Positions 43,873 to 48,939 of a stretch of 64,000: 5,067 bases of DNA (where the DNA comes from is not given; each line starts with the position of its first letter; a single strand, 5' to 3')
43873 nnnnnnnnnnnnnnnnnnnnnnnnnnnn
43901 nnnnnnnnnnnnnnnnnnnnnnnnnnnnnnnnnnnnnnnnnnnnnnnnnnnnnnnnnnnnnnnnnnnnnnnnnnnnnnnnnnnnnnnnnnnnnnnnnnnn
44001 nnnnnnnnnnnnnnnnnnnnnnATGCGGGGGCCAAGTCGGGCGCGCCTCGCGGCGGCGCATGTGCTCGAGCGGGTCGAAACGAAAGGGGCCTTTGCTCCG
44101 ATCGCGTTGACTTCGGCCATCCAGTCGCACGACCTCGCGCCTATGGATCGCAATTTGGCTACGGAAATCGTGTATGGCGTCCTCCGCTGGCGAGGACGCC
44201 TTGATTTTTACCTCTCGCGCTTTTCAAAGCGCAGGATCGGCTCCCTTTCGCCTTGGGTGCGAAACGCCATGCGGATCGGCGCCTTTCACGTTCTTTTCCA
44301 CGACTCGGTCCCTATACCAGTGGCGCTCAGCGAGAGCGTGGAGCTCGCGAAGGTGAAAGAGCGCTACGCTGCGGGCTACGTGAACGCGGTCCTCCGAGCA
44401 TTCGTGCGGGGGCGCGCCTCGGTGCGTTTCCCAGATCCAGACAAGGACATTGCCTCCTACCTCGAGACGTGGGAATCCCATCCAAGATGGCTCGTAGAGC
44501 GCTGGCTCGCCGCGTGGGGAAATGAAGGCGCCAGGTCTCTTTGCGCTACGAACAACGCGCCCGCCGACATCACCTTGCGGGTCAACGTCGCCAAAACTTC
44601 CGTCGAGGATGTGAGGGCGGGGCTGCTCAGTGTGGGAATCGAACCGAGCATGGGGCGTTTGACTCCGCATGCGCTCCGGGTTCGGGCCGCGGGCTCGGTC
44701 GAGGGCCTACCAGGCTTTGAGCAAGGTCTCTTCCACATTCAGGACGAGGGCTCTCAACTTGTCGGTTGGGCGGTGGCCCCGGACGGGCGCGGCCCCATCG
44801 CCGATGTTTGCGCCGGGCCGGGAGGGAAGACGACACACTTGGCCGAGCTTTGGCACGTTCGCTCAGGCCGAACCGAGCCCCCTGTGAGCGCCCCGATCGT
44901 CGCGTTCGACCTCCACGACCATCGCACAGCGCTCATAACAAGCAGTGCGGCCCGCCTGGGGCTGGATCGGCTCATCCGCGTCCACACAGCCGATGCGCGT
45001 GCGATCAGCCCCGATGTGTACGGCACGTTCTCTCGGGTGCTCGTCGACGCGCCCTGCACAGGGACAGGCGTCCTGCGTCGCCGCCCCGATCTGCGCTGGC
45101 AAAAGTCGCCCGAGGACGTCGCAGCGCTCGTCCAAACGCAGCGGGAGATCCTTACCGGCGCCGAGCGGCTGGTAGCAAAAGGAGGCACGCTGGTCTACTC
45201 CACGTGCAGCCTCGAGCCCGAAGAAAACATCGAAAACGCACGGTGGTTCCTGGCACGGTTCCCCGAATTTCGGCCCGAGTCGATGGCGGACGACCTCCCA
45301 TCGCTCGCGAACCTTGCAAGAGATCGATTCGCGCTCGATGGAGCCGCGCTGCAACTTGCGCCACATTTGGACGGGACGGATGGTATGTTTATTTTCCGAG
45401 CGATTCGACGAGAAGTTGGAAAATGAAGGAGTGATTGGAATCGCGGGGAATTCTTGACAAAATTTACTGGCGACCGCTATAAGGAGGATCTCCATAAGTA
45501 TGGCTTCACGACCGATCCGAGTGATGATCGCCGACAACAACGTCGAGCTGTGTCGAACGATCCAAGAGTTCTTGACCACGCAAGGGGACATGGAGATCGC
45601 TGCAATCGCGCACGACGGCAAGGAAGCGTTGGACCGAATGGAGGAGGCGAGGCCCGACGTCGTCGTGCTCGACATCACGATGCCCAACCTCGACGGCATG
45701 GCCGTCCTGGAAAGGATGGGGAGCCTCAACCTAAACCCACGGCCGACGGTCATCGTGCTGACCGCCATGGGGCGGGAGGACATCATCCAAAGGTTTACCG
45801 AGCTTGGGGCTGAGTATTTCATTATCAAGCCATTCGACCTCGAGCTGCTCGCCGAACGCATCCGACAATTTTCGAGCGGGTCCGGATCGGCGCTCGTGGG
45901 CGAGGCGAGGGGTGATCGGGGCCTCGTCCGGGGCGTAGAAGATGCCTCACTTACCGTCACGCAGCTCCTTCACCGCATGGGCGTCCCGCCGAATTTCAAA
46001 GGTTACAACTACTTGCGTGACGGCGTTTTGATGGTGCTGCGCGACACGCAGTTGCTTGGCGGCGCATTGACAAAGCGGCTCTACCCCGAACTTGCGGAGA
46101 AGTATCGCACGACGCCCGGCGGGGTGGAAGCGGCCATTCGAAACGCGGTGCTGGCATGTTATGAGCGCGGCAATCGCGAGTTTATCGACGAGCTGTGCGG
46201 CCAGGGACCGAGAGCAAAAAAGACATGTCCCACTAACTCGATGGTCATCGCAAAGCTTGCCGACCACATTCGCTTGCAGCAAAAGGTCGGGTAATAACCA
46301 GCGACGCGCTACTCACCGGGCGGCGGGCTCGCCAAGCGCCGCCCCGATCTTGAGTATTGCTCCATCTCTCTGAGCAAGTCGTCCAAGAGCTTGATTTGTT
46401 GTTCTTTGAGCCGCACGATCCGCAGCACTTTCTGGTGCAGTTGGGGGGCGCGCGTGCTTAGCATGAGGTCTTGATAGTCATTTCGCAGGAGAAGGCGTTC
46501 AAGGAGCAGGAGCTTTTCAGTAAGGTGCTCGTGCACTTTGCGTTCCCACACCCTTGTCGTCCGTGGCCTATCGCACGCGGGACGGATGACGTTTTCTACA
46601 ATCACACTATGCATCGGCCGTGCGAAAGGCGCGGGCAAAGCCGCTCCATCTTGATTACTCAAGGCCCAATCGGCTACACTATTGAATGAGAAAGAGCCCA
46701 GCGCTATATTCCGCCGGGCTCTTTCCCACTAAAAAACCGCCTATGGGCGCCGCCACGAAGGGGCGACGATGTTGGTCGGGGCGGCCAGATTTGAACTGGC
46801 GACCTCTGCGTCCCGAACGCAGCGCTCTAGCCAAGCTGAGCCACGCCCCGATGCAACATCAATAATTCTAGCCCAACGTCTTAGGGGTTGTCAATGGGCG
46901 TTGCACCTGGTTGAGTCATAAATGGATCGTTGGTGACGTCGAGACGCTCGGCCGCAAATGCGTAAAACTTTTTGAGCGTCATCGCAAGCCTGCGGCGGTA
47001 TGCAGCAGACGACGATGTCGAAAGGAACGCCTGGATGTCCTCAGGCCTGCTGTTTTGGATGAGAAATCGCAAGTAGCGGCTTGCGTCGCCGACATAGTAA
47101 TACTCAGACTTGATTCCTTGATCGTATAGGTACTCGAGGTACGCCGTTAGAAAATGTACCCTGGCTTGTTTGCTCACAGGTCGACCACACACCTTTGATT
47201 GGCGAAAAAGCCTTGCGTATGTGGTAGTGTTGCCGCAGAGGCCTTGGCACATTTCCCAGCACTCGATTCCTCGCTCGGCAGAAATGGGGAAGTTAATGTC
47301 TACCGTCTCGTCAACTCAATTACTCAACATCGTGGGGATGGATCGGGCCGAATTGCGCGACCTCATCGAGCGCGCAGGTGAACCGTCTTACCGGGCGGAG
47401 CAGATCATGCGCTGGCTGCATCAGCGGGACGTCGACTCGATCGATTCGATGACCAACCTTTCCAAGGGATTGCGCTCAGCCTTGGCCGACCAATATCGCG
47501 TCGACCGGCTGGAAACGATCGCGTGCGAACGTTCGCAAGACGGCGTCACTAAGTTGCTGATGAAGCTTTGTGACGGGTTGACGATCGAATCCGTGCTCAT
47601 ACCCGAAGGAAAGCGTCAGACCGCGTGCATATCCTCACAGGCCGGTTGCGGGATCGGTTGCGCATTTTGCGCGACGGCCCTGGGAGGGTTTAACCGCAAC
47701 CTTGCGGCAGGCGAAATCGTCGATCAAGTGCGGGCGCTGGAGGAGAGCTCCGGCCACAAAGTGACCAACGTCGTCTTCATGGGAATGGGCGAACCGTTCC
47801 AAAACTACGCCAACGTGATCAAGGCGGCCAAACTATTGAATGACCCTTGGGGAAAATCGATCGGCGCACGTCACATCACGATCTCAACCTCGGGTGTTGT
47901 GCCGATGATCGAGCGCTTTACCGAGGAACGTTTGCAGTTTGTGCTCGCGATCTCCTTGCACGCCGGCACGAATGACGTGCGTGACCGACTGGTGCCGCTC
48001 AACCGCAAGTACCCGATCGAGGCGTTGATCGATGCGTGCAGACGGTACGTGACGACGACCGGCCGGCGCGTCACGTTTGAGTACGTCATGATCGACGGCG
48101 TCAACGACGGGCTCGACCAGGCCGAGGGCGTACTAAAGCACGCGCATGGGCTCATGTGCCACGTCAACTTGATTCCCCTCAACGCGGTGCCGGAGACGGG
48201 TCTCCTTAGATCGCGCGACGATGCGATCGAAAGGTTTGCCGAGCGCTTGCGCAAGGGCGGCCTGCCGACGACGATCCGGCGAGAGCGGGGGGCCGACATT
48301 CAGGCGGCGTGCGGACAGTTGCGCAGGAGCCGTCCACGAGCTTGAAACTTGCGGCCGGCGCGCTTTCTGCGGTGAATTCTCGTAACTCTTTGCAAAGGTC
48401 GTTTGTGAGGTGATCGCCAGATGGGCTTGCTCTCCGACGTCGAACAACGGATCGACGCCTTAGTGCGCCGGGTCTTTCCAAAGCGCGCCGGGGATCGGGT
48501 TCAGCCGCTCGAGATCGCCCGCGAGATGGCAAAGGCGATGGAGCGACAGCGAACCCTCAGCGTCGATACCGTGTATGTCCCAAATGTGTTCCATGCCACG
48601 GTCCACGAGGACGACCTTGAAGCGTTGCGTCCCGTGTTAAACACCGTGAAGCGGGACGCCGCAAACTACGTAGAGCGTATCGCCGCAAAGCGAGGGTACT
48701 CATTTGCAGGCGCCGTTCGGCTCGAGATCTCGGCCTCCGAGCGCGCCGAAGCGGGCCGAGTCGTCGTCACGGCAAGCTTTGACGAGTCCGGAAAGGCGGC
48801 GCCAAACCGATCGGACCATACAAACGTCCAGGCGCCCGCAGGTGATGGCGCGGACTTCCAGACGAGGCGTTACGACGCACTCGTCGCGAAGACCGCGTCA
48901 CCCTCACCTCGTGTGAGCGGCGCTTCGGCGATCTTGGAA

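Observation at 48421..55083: Actinobacteria-style fhaA-fhaB-pstP-rodA-pbpA-pknB cluster embedded in a Bacillus-like yloA-to-rpe syntenic block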

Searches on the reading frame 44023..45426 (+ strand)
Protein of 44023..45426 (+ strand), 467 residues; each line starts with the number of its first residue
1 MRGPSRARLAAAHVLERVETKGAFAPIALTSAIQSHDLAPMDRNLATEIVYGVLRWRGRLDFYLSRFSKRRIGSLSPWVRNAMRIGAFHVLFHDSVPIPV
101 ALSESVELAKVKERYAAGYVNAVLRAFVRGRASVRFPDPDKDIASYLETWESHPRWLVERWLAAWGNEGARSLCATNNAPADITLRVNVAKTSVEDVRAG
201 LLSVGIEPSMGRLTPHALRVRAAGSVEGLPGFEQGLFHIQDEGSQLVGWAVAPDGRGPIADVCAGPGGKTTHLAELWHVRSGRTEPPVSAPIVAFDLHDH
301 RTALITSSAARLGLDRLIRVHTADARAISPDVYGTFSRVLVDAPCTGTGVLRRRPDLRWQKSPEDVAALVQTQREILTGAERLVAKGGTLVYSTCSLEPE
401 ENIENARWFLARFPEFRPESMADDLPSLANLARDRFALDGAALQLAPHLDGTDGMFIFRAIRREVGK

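Call 4: search_protein_families(library=pfam, proteins=[window:44023-45426:+])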
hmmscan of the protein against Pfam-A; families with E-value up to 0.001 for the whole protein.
window:44023-45426:+ (467 aa): 3 families
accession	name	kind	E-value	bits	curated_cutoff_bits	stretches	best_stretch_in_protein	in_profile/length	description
PF01189.24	Methyltr_RsmB-F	-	7.2e-47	160.1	27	1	253-457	6-195/199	16S rRNA methyltransferase RsmB/F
PF01029.23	NusB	-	2.6e-28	99.5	23.1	1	6-129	2-133/133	NusB family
PF22458.1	RsmF-B_ferredox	-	1.4e-18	67.2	27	1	153-226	1-73/74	Methyltr_RsmF/B-like, ferredoxin-like domain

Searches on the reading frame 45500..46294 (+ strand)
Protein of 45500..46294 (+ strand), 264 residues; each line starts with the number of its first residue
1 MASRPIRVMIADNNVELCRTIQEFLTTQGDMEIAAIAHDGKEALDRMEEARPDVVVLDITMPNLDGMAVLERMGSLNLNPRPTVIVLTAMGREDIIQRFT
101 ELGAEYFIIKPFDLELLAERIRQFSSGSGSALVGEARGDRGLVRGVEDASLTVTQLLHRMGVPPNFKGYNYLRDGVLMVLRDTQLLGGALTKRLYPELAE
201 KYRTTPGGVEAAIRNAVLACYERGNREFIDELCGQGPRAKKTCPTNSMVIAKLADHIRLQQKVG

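Call 4: search_protein_families(library=pfam, proteins=[window:45500-46294:+])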
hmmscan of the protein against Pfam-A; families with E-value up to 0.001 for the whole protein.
window:45500-46294:+ (264 aa): 2 families
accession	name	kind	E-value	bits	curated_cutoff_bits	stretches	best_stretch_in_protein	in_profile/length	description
PF08769.17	Spo0A_C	-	5.6e-29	100.6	25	1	153-257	1-104/104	Sporulation initiation factor Spo0A C terminal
PF00072.30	Response_reg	-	2.7e-24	85.9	30.2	1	8-122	1-111/111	Response regulator receiver domain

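Call 27: list_cluster_members(proteins=[P0001, P0005, window:45500-46291:+, window:53116-55080:+])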
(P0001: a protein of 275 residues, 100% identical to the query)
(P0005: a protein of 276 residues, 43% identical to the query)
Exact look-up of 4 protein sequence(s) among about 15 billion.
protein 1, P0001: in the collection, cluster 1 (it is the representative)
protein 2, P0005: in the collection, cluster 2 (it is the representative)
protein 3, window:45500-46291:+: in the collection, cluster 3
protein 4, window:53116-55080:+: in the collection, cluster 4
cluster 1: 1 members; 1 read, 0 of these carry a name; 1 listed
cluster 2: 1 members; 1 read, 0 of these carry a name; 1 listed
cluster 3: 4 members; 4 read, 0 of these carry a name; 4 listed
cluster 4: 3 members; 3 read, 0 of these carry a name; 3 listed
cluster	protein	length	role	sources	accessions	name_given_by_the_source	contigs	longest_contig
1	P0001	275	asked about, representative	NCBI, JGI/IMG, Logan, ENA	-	-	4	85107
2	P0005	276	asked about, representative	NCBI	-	-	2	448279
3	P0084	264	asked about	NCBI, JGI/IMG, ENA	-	-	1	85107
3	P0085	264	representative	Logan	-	-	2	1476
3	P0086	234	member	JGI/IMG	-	-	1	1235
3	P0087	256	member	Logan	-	-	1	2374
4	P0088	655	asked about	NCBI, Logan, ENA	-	-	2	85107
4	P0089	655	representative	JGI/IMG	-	-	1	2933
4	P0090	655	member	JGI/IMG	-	-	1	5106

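Call 40: search_protein_families(library=ncbifam, proteins=[window:45500-46294:+])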
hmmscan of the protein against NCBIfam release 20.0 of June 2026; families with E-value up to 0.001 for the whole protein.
window:45500-46294:+ (264 aa): 91 families (the best 25 are shown)
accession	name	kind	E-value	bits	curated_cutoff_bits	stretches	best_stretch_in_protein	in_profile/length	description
TIGR02875.1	spore_0_A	equivalog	8.8e-83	277.6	200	1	5-264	2-262/262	sporulation transcription factor Spo0A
NF001965.0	PRK00742.1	subfamily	4.3e-19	68.9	293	1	5-112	3-109/357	chemotaxis-specific protein-glutamate methyltransferase CheB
NF008469.0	PRK11361.1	equivalog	3.8e-16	58.8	714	1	7-118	6-113/461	acetoacetate metabolism transcriptional regulator AtoC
NF009206.0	PRK12555.1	subfamily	9.5e-16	57.7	342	1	6-111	1-105/340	chemotaxis-specific protein-glutamate methyltransferase CheB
NF045944.1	ResRegRpaBCyano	equivalog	2.7e-15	56.4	330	1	9-123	1-110/229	response regulator transcription factor RpaB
NF008677.0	PRK11697.1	equivalog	3.5e-15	56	246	1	6-126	2-117/238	two-component system response regulator BtsR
NF007935.0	PRK10651.1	equivalog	4e-15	55.6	250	1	4-127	5-126/216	two-component system response regulator NarL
NF041367.1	CheY_Halo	equivalog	1.1e-14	54.8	200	1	8-121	1-110/114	chemotaxis protein CheY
NF051850.1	RespRegRprY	equivalog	4.6e-14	52.4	370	1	6-122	5-117/234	response regulator transcription factor RprY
NF041733.1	resp_reg_CseB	equivalog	6.6e-14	51.8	350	1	13-123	8-113/228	two-component system response regulator CseB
NF052445.1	RespRegMctR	equivalog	1.3e-13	50.9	300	1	5-126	1-120/205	two-component system response regulator MctR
NF040689.1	MtrAB_MtrA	equivalog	7.9e-13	48.2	300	1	9-122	2-110/219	MtrAB system response regulator MtrA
NF007708.0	PRK10403.1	equivalog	1.3e-12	47.6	343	1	4-129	5-128/215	nitrate/nitrite response regulator protein NarP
NF040534.1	resp_reg_YycF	equivalog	2e-12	46.9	340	1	8-122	3-112/231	response regulator YycF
NF012023.0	PRK15479.1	equivalog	2.5e-12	46.8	337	1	6-124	1-115/224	transcriptional regulator TctD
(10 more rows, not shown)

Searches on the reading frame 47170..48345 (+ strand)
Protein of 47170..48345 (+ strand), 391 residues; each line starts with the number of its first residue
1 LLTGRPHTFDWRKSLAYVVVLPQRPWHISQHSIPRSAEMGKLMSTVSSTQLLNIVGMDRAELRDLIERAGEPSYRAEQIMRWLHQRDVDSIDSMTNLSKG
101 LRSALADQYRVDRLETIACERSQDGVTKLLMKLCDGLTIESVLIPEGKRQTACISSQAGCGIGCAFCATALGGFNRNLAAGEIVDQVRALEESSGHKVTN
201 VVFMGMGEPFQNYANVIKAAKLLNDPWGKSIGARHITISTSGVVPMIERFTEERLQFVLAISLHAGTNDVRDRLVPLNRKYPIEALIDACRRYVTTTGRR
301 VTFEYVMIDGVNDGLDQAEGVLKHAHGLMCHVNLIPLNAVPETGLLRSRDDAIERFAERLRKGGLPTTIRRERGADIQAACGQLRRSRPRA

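Call 4: search_protein_families(library=pfam, proteins=[window:47170-48345:+])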
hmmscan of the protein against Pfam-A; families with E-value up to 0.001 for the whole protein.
window:47170-48345:+ (391 aa): 2 families
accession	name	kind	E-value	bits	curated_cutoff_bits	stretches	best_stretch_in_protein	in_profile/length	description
PF21016.3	RlmN_N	-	1.5e-19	69.9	24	1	53-109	2-58/60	Ribosomal RNA large subunit methyltransferase N-terminal domain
PF04055.27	Radical_SAM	-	4.4e-17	63.2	29.5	1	155-313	2-156/166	Radical SAM superfamily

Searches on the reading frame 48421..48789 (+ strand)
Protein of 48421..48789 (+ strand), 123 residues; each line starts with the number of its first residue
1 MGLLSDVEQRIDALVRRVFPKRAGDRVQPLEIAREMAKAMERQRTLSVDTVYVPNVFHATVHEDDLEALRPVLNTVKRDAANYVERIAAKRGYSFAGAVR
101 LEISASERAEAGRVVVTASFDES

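Call 17: find_related_loci(query=A3, collection=genome_contigs, flank=10000)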
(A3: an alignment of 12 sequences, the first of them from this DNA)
Query A3 (123 aa) in genome_contigs; peptide patterns used: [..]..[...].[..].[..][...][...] (x = any residue, [..] = any of these).
600 stretches matched a pattern (row limit reached: there are more); 525 encode a relative of the query (tblastn E <= 1e-3); the best 80 are kept; 80 distinct loci.
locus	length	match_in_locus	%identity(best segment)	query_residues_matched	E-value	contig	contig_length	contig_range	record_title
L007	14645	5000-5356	33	3-121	2e-19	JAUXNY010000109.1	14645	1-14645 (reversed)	MAG: Candidatus Aquicultor sp. isolate C1_metabat.bin.19 C1_k141_18658, whole genome shotgun sequence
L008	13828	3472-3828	33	3-121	2e-19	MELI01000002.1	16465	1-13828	MAG: Candidatus Aquicultor primus gwc2_scaffold_10281, whole genome shotgun sequence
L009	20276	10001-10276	36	1-92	1e-16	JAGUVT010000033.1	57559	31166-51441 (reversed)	MAG: Deltaproteobacteria bacterium isolate DeMMO5_3 c_000000016845, whole genome shotgun sequence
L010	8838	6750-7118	32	1-123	2e-16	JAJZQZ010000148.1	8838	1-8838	MAG: Actinomycetes bacterium isolate SKS1.bin6 NODE_13962_length_8838_cov_1.706119, whole genome shotgun sequence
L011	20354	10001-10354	33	1-118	4e-16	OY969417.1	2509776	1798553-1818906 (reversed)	MAG: uncultured Actinomycetes bacterium isolate MFD02242.bin.c.2 genome assembly, chromosome: 1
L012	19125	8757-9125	28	1-123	3e-16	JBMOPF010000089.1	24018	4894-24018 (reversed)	MAG: Bacillota bacterium isolate Betzabe_MAG121 MAG121_89, whole genome shotgun sequence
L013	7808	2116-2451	34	1-112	5e-16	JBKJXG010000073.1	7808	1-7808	MAG: Solirubrobacterales bacterium isolate swi_bin.168 k127_20570218, whole genome shotgun sequence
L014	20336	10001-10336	34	1-112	6e-16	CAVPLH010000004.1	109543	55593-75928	MAG: uncultured Solirubrobacterales bacterium isolate MFD00392.bin.1.3 genome assembly, contig: contig_24632, whole geno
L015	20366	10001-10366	30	1-122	6e-16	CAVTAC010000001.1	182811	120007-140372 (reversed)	MAG: uncultured Actinomycetes bacterium isolate MFD04651.bin.2.118 genome assembly, contig: contig_16547, whole genome s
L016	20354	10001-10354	32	1-118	8e-16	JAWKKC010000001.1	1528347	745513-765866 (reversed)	MAG: Solirubrobacterales bacterium isolate BC1.174 BC1.174.fa-1, whole genome shotgun sequence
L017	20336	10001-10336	34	1-112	2e-15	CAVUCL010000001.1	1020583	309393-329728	MAG: uncultured Solirubrobacterales bacterium isolate MFD02840.bin.2.168 genome assembly, contig: contig_10879, whole ge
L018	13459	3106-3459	33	1-118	3e-15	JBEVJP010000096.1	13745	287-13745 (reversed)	MAG: Solirubrobacterales bacterium isolate T4R1BO.metabat2.23 T4R1BO.metabat2.23_k133_37699370, whole genome shotgun seq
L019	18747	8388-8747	29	1-120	3e-15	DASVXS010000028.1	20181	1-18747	MAG TPA_asm: Thermoleophilaceae bacterium isolate SMAG_U2581 k141_927723, whole genome shotgun sequence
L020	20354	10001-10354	32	1-118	3e-15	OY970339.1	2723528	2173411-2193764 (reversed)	MAG: uncultured Solirubrobacterales bacterium isolate MFD09212.bin.1.165 genome assembly, chromosome: 1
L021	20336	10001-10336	33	1-112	3e-15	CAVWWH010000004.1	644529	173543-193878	MAG: uncultured Solirubrobacterales bacterium isolate MFD00962.bin.2.17 genome assembly, contig: contig_14811, whole gen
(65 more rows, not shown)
